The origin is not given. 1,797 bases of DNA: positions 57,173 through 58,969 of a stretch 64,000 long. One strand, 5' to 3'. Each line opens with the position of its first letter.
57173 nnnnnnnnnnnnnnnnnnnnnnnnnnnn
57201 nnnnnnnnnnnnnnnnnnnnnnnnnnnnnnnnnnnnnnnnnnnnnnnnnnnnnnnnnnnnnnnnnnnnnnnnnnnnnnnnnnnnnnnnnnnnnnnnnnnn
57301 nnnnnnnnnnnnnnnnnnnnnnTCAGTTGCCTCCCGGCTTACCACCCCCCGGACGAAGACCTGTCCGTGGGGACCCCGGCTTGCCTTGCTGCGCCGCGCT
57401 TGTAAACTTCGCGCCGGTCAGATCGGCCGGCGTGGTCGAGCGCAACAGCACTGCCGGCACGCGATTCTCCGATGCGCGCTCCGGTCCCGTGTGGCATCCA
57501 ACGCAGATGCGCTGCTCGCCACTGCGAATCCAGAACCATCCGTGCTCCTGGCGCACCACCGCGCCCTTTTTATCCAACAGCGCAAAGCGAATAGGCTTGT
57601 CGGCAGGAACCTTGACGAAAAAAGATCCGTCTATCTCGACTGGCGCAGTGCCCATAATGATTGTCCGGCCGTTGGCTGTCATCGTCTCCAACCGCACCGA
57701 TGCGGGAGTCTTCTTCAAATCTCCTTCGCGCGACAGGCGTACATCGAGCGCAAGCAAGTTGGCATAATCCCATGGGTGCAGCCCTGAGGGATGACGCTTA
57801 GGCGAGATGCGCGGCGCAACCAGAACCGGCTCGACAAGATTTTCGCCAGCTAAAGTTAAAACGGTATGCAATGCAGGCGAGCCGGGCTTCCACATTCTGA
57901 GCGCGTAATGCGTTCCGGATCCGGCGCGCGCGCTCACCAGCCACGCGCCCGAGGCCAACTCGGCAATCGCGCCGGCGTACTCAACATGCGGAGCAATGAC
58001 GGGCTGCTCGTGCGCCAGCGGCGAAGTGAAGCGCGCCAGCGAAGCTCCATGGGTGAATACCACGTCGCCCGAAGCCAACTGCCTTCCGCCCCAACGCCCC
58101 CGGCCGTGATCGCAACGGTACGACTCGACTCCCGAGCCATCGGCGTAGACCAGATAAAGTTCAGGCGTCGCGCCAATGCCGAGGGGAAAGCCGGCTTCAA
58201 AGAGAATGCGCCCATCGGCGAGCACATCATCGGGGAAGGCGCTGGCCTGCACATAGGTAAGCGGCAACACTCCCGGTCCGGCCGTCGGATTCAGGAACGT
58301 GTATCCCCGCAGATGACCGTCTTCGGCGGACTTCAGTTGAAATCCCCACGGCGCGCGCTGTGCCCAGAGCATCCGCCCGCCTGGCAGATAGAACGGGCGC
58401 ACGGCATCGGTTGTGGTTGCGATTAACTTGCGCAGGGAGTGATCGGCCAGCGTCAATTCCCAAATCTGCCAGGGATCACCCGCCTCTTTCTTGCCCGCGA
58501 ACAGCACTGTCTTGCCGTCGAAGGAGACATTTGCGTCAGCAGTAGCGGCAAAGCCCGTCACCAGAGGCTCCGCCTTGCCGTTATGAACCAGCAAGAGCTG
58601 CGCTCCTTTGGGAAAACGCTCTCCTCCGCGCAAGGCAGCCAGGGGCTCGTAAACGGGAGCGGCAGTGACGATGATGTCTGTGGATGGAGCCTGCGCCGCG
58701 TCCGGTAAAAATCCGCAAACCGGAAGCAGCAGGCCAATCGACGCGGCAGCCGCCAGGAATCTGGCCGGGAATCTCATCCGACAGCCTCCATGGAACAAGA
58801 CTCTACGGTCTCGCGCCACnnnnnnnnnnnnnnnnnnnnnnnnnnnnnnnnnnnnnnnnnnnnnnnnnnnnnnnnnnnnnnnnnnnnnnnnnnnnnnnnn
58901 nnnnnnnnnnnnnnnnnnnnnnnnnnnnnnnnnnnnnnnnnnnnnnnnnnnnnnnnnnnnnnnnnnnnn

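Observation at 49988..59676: Translationally coupled operon encoding a hydrazine-synthase-like haem complex in an apparently non-anammox host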

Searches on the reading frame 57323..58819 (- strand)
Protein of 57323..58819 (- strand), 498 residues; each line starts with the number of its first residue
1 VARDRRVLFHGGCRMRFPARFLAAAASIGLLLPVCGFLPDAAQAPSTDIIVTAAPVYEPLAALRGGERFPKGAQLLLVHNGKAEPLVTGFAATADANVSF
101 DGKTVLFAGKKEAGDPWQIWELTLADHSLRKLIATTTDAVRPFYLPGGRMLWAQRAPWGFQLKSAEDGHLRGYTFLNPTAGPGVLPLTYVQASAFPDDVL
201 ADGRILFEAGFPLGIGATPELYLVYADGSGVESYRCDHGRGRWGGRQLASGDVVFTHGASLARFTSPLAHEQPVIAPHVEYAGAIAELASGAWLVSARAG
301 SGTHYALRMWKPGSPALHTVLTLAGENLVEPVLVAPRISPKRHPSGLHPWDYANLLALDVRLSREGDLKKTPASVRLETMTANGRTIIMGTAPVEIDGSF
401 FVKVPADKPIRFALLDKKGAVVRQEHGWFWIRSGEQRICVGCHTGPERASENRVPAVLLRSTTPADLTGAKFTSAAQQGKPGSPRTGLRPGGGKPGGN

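Call 4: search_protein_families(library=pfam, proteins=[window:57323-58819:-], max_evalue=0.01)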
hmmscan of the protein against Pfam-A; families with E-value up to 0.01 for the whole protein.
window:57323-58819:- (498 aa): 1 family
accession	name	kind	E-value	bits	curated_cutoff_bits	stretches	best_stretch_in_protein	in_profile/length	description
PF18582.6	HZS_alpha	-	3.7e-18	66.3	26.6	1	387-443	41-97/98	Hydrazine synthase alpha subunit middle domain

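Call 5: search_protein_families(library=ncbifam, proteins=[window:57323-58819:-], max_evalue=0.01)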
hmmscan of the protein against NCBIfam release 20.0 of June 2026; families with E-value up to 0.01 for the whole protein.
window:57323-58819:- (498 aa): 1 family
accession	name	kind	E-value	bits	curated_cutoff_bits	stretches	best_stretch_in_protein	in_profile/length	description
NF052339.1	hydrazine_alpha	equivalog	8.5e-15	53.7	800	2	383-447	524-588/804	hydrazine synthase subunit alpha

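Call 15: find_related_loci(query=window:57323-58777:-, collection=genome_contigs, flank=10000)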
Query window:57323-58777:- (484 aa) in genome_contigs; peptide patterns used: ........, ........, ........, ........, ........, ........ (x = any residue, [..] = any of these).
538 stretches matched a pattern; 508 encode a relative of the query (tblastn E <= 1e-3); the best 80 are kept; 80 distinct loci.
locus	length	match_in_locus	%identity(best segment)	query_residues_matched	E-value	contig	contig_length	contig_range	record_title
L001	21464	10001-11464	82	1-484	0e+0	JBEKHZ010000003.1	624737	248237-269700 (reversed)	MAG: Terracidiphilus sp. isolate SPRUCE 289 SPRUCE_289_3, whole genome shotgun sequence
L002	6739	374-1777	85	1-468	0e+0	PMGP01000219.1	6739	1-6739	MAG: Acidobacteriaceae bacterium isolate bog_321 73.20120600_S2D.28_contig_605, whole genome shotgun sequence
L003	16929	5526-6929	84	1-468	0e+0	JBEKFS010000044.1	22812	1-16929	MAG: Terracidiphilus sp. isolate SPRUCE 235 SPRUCE_235_44, whole genome shotgun sequence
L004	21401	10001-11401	79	6-468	0e+0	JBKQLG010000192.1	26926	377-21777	MAG: Terracidiphilus sp. isolate CRr2D2E2F__bin_61 CRr2D2E2F_000000194834, whole genome shotgun sequence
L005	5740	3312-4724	79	1-468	0e+0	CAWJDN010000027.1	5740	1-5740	MAG: uncultured Acidobacteriaceae bacterium isolate MFD04752.bin.2.45 genome assembly, contig: contig_117090, whole geno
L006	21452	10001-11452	77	1-484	0e+0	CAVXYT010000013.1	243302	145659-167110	MAG: uncultured Acidobacteriaceae bacterium isolate MFD03044.bin.1.110 genome assembly, contig: contig_37476, whole geno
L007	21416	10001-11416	77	1-468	0e+0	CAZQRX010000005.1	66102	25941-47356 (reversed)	MAG TPA_asm: uncultured Terracidiphilus sp. isolate binchicken_co3_487 genome assembly, contig: NODE_1168_length_66102_c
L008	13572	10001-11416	77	1-468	0e+0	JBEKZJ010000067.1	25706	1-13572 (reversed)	MAG: Terracidiphilus sp. isolate SPRUCE 696 SPRUCE_696_67, whole genome shotgun sequence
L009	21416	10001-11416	77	1-468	0e+0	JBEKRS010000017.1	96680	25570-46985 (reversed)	MAG: Terracidiphilus sp. isolate SPRUCE 516 SPRUCE_516_17, whole genome shotgun sequence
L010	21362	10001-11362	78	19-468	0e+0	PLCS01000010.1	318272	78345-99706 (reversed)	MAG: Acidobacteriaceae bacterium isolate palsa_248 73.20111000_P3D.24_contig_540, whole genome shotgun sequence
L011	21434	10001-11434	76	1-474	0e+0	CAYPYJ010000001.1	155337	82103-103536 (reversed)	MAG TPA_asm: uncultured Terracidiphilus sp. isolate binchicken_co241_49 genome assembly, contig: NODE_77_length_155337_c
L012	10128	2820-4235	75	1-468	0e+0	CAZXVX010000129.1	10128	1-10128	MAG TPA_asm: uncultured Terracidiphilus sp. isolate binchicken_co3_522 genome assembly, contig: NODE_21689_length_10128_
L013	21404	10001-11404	75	1-468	0e+0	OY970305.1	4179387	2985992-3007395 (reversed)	MAG: uncultured Acidobacteriaceae bacterium isolate MFD03726.bin.c.10 genome assembly, chromosome: 1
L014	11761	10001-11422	74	1-468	0e+0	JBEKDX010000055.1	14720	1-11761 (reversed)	MAG: Terracidiphilus sp. isolate SPRUCE 193 SPRUCE_193_55, whole genome shotgun sequence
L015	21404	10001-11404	76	1-468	0e+0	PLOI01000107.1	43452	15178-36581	MAG: Acidobacteriaceae bacterium isolate fen_408 73.20120800_E1D.12_contig_783, whole genome shotgun sequence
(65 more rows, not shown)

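Call 18: search_solved_structures(query=window:57323-58777:-, max_evalue=0.1, show_alignments=2)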
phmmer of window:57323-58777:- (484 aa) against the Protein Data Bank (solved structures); distinct sequences matched with E-value up to 0.1: 1.
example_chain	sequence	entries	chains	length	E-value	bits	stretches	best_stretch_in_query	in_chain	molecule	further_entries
5c2v_A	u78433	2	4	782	3.6e-11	46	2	371-435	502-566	HYDRAZINE SYNTHASE ALPHA SUBUNIT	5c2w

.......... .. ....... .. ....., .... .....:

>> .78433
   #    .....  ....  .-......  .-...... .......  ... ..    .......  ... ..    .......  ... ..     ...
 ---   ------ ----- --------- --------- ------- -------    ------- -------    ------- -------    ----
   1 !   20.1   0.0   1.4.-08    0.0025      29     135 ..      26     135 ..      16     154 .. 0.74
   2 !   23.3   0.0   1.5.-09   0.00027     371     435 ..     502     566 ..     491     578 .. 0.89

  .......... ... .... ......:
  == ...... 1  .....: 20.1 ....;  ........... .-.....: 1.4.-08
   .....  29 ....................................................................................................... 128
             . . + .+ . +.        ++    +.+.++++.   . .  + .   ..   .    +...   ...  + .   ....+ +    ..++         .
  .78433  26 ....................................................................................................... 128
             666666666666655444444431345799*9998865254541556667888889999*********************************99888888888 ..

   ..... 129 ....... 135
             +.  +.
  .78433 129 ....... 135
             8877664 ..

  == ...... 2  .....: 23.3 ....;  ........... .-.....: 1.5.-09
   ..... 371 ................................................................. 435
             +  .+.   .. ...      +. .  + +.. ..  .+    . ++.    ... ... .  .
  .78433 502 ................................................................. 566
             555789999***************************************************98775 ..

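Call 21: find_homologous_proteins(query=window:57323-58777:-, max_evalue=0.00001)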
Query window:57323-58777:- (484 aa): 3736 proteins with E <= 0.00001 among 8000 candidates; the best 120 are listed.
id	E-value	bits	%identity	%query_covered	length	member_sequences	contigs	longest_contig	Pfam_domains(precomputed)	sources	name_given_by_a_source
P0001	0.0e+0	1105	100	100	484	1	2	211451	PF18582.7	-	-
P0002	2.6e-276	936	83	100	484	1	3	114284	PF18582.7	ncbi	ncbi:MAG: hypothetical protein ACLPXT_05135 [Terracidiphilus sp.]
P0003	3.2e-276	935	87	97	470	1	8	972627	PF18582.7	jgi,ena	jgi:hypothetical protein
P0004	4.7e-274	928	86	97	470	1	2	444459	PF18582.7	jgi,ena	jgi:hypothetical protein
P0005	1.9e-272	923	84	100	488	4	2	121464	PF18582.7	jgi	jgi:hypothetical protein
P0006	6.8e-272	921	83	100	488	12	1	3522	PF18582.7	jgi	-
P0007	3.0e-271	919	84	97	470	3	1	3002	PF18582.7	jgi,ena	-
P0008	3.6e-271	919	86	97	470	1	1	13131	PF18582.7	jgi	jgi:hypothetical protein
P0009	5.1e-269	912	85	97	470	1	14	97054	PF18582.7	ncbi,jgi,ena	jgi:hypothetical protein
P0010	5.1e-269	912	85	97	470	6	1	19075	PF18582.7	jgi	-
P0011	1.4e-268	910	85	97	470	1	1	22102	PF18582.7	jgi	jgi:hypothetical protein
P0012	1.6e-268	910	85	97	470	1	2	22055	PF18582.7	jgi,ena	jgi:hypothetical protein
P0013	2.6e-268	909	85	97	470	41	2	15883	PF18582.7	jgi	jgi:hypothetical protein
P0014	2.8e-268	909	85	97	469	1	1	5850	PF18582.7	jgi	jgi:hypothetical protein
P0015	1.2e-267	907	84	97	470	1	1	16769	PF18582.7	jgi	jgi:hypothetical protein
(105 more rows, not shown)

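Call 33: search_protein_representatives(protein=window:57323-58777:-)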
Query: 484 residues. Proteins with E-value up to 0.001 (for the whole library): 2843; up to 1e-10: 1103; up to 1e-30: 208. The best 150 are listed.
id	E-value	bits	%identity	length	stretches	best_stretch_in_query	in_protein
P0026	1.9e-250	848.6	80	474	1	5-469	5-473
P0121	1.4e-144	499.3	67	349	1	115-468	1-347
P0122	4.1e-135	468.1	53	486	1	8-464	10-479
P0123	1.8e-131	456.1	52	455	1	27-462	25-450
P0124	2.9e-107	376.2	67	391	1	1-288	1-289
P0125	8.3e-100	351.6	55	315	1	63-388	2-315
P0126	8.5e-100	351.6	56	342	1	90-389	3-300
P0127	1.2e-99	351.1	46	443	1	10-453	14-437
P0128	2.4e-95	336.9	53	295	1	171-458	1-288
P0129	2.7e-95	336.7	52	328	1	126-456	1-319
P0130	4.5e-94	332.7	72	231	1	1-226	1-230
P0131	2.7e-92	326.8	42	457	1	7-454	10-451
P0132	3.2e-92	326.6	43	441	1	20-454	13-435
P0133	5.4e-92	325.9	62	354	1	2-251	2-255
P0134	2.9e-91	323.5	58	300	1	8-266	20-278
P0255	7.5e-38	147.3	29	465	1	19-446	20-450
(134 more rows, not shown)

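Call 35: find_encoding_contigs(protein=P0255, flank=10000, max_places=3)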
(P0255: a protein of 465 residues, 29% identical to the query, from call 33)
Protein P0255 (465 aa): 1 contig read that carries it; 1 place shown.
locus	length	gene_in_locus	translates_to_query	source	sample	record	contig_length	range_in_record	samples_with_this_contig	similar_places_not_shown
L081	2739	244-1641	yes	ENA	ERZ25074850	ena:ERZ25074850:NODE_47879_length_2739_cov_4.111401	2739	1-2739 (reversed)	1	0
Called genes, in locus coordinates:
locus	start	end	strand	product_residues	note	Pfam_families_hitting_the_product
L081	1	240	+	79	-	?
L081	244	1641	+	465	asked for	PF07676:PD40 (faint), PF26549:Tricorn_N, PF18582:HZS_alpha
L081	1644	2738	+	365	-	?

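Call 38: find_related_loci(query=P0255, collection=genome_contigs, flank=10000)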
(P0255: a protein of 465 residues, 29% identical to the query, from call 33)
Query P0255 (465 aa) in genome_contigs; peptide patterns used: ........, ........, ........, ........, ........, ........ (x = any residue, [..] = any of these).
211 stretches matched a pattern; 170 encode a relative of the query (tblastn E <= 1e-3); the best 80 are kept; 80 distinct loci.
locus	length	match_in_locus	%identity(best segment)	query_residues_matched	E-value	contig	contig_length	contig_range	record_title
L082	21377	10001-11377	38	12-463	2e-101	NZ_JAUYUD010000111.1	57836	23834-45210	MAG: Lutibacter sp. isolate C9_concoct.bin.15 C9_k141_38651, whole genome shotgun sequence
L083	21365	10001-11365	39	12-458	6e-100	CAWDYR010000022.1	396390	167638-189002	MAG: uncultured Bacteroidales bacterium isolate MFD05674.bin.2.1 genome assembly, contig: contig_65176, whole genome sho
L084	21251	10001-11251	37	52-465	2e-96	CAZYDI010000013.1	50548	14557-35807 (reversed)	MAG TPA_asm: uncultured Bacteroidales bacterium isolate SRP192927_co6_439 genome assembly, contig: NODE_932_length_50548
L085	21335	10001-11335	37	4-450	3e-93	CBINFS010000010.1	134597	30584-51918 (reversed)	MAG TPA_asm: uncultured bacterium isolate SRR16817064_binner12_Refined_7 genome assembly, contig: ERZ27394172.40, whole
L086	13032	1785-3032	31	37-448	9e-59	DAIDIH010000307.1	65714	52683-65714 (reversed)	MAG TPA_asm: Bryobacterales bacterium isolate clean357 k141_1226461, whole genome shotgun sequence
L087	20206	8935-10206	30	35-448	4e-56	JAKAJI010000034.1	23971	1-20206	MAG: Acidobacteria bacterium isolate WY3.bin84 NODE_3309_length_23971_cov_3.094992, whole genome shotgun sequence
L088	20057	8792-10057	29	36-448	1e-52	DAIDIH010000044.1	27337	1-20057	MAG TPA_asm: Bryobacterales bacterium isolate clean357 k141_102625, whole genome shotgun sequence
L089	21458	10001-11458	28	15-450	7e-53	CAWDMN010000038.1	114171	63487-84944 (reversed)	MAG: uncultured Acidobacteriota bacterium isolate MFD04492.bin.1.129 genome assembly, contig: contig_48612, whole genome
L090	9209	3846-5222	29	73-456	4e-51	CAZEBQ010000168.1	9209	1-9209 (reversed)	MAG TPA_asm: uncultured Anaerolineales bacterium isolate binchicken_co211_250 genome assembly, contig: NODE_5483_length_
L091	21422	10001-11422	28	1-450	1e-50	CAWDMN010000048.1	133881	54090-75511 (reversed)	MAG: uncultured Acidobacteriota bacterium isolate MFD04492.bin.1.129 genome assembly, contig: contig_55645, whole genome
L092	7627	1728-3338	25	4-465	2e-46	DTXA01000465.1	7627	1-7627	MAG TPA_asm: Candidatus Latescibacterota bacterium isolate UWMA-0180 k99_3269703, whole genome shotgun sequence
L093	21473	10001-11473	30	6-455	5e-46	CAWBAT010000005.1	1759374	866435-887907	MAG: uncultured Acidimicrobiia bacterium isolate MFD02979.bin.1.148 genome assembly, contig: contig_58684, whole genome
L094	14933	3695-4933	27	36-445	9e-45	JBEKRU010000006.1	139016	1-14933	MAG: Terracidiphilus sp. isolate SPRUCE 518 SPRUCE_518_6, whole genome shotgun sequence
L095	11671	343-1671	28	72-456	4e-40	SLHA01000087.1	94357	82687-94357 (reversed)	MAG: Candidatus Latescibacterota bacterium isolate CSSed165cm_126R1 CSSed16-5cm-79, whole genome shotgun sequence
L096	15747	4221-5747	25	1-450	8e-39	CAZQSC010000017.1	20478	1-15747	MAG TPA_asm: uncultured bacterium isolate SRP338002_co1_79 genome assembly, contig: NODE_2434_length_20478_cov_7.184008,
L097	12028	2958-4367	25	34-453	1e-38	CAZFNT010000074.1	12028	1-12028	MAG TPA_asm: uncultured Gemmatimonadota bacterium isolate SRP308112_co1_6 genome assembly, contig: NODE_9692_length_1202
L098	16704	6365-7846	23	10-453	2e-37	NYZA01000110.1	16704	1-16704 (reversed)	MAG: Gemmatimonadetes bacterium isolate ARS67 MHASMcontig_412338, whole genome shotgun sequence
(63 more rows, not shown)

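Call 55: predict_structure(alignment_id=A3)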
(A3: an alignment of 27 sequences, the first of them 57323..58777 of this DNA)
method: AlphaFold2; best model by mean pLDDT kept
length: 484 residues; sequences in the alignment: 27
mean_pLDDT: 77.7   pTM: 0.76
mean pLDDT of the five models: 77.7, 77.5, 77.4, 76.8, 74.6
residues with pLDDT >= 90: 143; 70-90: 215; 50-70: 75; < 50: 51
segments of 3 or more residues with pLDDT < 50: 157-165, 200-202, 432-437, 458-484
pLDDT, mean of each block of 10 residues (from residue 1): 66 65 56 93 73 85 93 96 95 95 95 92 92 87 85 56 52 77 90 69 68 81 62 86 74 68 82 90 88 90 91 95 84 82 73 74 82 89 88 85 88 79 70 53 84 66 34 30 29
secondary structure, 60 per line:
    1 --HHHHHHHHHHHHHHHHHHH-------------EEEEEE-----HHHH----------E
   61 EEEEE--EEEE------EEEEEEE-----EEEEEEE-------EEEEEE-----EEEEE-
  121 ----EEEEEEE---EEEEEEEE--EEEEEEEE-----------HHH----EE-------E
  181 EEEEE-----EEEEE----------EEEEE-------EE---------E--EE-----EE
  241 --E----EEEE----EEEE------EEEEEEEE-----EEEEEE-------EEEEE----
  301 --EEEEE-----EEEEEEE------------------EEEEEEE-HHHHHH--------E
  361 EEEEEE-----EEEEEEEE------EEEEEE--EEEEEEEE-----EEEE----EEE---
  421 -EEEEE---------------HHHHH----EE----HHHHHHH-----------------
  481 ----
elements in order: H3-21 E35-40 H46-49 E60-65 E68-71 E78-84 E90-96 E104-109 E115-119 E125-131 E135-142 E145-152 E180-185 E191-195 E206-210 E248-251 E256-259 E266-273 E279-284 E292-296 E303-307 E313-319 E338-344 H346-351 E360-366 E372-379 E386-391 E394-401 E407-410 E415-417 E422-426 H442-446 H457-463

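Call 58: fold_search(model_id=the predicted structure, library=pdb)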
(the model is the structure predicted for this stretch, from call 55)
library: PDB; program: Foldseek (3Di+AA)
matches with E <= 10: 1633; with E <= 0.001: 313
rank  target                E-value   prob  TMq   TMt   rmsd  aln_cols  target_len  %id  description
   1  5c2v_A                1.6e-20  1.00  0.70  0.46   5.2       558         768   18  Kuenenia stuttgartiensis Hydrazine Synthase (released 2015-10-14)
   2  5c2v_D                3.3e-20  1.00  0.69  0.45   5.4       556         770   18  Kuenenia stuttgartiensis Hydrazine Synthase (released 2015-10-14)
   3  2hqs_A                2.9e-10  1.00  0.43  0.50  10.0       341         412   15  Crystal structure of TolB/Pal complex (released 2007-04-03)
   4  4r40_A                4.9e-10  1.00  0.43  0.51  11.7       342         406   15  Crystal Structure of TolB/Pal complex from Yersinia pestis. (released 2014-09-03)
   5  3iax_A                6.0e-10  1.00  0.45  0.54   9.2       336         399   13  The crystal structure of the TolB box of Colicin A in complex with TolB reveals important differences in the recruitme (released 2009-10-13)
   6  2w8b_A                6.4e-10  1.00  0.43  0.50   5.7       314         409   15  Crystal structure of processed TolB in complex with Pal (released 2009-02-17)
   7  2ivz_D                7.4e-10  1.00  0.45  0.56   3.9       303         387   12  Structure of TolB in complex with a peptide of the colicin E9 T- domain (released 2006-08-16)
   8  2ivz_C                8.7e-10  1.00  0.45  0.54   5.1       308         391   12  Structure of TolB in complex with a peptide of the colicin E9 T- domain (released 2006-08-16)
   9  2hqs_B                9.7e-10  1.00  0.43  0.50   6.6       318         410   14  Crystal structure of TolB/Pal complex (released 2007-04-03)
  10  4pwz_A                1.3e-09  1.00  0.44  0.51   5.2       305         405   15  Crystal structure of TolB protein from Yersinia pestis CO92 (released 2014-04-02)
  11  2w8b_B                1.7e-09  1.00  0.43  0.50   9.7       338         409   15  Crystal structure of processed TolB in complex with Pal (released 2009-02-17)
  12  4r40_C                2.2e-09  1.00  0.44  0.52   9.5       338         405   15  Crystal Structure of TolB/Pal complex from Yersinia pestis. (released 2014-09-03)
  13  4jml_A                3.2e-09  1.00  0.45  0.54   5.0       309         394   13  Crystal structure of the TolB(P201C)-ColicinE9 TBE peptide(A33C) complex. (released 2013-07-17)
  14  1c5k                  3.6e-09  1.00  0.45  0.53   9.2       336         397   13  THE STRUCTURE OF TOLB, AN ESSENTIAL COMPONENT OF THE TOL-DEPENDENT TRANSLOCATION SYSTEM AND ITS INTERACTIONS WITH THE TR (released 2000-12-06)
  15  6pnv                  3.6e-09  1.00  0.42  0.49   6.2       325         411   13  1.42 Angstrom Resolution Crystal Structure of Translocation Protein TolB from Salmonella enterica (released 2019-07-17)
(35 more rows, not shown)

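Call 61: search_protein_families(library=ncbifam, proteins=[L095:7341-8609:+, L082:14703-15305:+, L089:18436-19035:+, L086:7769-8362:+], max_evalue=0.01)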
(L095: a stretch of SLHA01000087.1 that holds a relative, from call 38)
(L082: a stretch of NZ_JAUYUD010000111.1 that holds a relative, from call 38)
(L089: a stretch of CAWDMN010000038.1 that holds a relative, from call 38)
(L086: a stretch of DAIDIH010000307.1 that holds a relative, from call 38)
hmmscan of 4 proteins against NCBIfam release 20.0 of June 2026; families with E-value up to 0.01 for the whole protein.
L095:7341-8609:+ (423 aa): 4 families
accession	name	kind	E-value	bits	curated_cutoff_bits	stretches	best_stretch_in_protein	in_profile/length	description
TIGR00004.1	TIGR00004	subfamily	1.7e-22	80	106.25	2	320-392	24-97/125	Rid family detoxifying hydrolase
TIGR03610.1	RutC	equivalog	9.6e-16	58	169.1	1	321-418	27-124/127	pyrimidine utilization protein C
TIGR04444.1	chori_FkbO_Hyg5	subfamily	2.4e-10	40.2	325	1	175-415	57-308/311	FkbO/Hyg5 family chorismatase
NF008490.0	PRK11401.1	equivalog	4e-06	26.7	222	0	213-270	59-114/129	enamine/imine deaminase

L082:14703-15305:+ (201 aa): 3 families
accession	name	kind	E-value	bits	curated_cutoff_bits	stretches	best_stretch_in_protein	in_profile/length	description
TIGR00004.1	TIGR00004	subfamily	8.3e-11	42.2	106.25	1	93-196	24-123/125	Rid family detoxifying hydrolase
TIGR03610.1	RutC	equivalog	2.1e-06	27.9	169.1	1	93-194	26-122/127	pyrimidine utilization protein C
TIGR04444.1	chori_FkbO_Hyg5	subfamily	5.5e-05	22.6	325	1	69-193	182-308/311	FkbO/Hyg5 family chorismatase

L089:18436-19035:+ (200 aa): 4 families
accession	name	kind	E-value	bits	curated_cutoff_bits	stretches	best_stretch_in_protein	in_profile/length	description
TIGR00004.1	TIGR00004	subfamily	3.1e-13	50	106.25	1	92-195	24-123/125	Rid family detoxifying hydrolase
TIGR04444.1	chori_FkbO_Hyg5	subfamily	7.1e-10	38.6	325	1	76-194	189-310/311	FkbO/Hyg5 family chorismatase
TIGR03610.1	RutC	equivalog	2.9e-09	37.1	169.1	1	92-195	26-124/127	pyrimidine utilization protein C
NF008490.0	PRK11401.1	equivalog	0.0051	16.7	222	1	113-196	45-126/129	enamine/imine deaminase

L086:7769-8362:+ (198 aa): 4 families
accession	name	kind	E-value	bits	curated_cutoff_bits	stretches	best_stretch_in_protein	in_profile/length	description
TIGR00004.1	TIGR00004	subfamily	3.2e-13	50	106.25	1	86-190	24-124/125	Rid family detoxifying hydrolase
TIGR03610.1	RutC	equivalog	3.2e-11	43.4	169.1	1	87-189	27-124/127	pyrimidine utilization protein C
TIGR04444.1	chori_FkbO_Hyg5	subfamily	3.3e-08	33.2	325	1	65-188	179-310/311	FkbO/Hyg5 family chorismatase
NF008490.0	PRK11401.1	equivalog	1.1e-07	31.9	222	1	88-190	27-126/129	enamine/imine deaminase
